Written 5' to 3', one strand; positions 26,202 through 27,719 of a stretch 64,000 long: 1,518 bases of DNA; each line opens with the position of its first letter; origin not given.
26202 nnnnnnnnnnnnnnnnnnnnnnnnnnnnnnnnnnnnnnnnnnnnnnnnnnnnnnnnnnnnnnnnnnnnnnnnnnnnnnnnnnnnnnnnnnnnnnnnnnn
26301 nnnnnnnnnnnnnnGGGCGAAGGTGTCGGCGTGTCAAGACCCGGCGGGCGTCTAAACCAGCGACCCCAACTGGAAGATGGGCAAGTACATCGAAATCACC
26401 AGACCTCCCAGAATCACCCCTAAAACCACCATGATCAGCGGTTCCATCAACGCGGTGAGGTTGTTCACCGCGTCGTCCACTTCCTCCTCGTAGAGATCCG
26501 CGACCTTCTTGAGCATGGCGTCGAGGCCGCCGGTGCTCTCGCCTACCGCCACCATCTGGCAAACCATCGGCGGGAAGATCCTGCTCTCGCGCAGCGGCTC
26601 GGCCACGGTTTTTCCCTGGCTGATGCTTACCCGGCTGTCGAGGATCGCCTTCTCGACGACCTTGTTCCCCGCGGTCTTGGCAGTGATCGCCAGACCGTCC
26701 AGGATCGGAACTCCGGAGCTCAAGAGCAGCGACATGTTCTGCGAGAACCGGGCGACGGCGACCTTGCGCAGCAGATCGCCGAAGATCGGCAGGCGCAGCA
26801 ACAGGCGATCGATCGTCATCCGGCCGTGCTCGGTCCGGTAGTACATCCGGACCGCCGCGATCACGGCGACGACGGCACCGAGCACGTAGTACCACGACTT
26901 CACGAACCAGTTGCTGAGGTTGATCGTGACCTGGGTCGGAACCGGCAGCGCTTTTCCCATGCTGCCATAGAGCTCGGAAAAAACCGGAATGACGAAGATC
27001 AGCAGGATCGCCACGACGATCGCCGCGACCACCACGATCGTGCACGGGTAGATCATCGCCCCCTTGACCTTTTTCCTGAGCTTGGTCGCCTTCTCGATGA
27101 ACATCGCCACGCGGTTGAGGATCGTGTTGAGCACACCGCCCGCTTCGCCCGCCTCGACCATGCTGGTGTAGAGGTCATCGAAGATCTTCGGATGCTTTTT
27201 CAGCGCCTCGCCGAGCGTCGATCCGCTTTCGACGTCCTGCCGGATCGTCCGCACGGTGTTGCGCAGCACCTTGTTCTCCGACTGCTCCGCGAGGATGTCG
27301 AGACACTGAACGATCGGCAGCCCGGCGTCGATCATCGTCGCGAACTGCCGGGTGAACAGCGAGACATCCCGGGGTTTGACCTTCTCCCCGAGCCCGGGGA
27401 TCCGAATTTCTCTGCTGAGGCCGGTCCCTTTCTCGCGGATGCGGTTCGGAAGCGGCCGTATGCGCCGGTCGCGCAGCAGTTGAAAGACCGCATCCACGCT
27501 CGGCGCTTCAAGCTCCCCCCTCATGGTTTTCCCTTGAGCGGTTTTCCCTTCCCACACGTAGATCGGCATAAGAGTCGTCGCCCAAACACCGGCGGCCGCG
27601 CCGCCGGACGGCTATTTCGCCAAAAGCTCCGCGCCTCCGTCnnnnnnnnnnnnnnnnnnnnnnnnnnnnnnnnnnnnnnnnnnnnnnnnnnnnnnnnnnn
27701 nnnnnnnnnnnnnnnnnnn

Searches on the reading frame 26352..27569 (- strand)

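Call 48: search_protein_families(library=pfam, proteins=[window:26352-27569:-], max_evalue=0.001)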
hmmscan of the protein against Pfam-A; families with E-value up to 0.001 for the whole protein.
window:26352-27569:- (405 aa): 2 families
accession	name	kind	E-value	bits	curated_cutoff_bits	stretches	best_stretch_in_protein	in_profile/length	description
PF00482.28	T2SSF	-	5e-70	233.7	25.2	2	72-195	1-125/125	Type II secretion system (T2SS), protein F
PF20990.2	DUF2207_C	-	0.00023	21.4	33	1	96-256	72-203/247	Predicted membrane protein (DUF2207) C-terminal domain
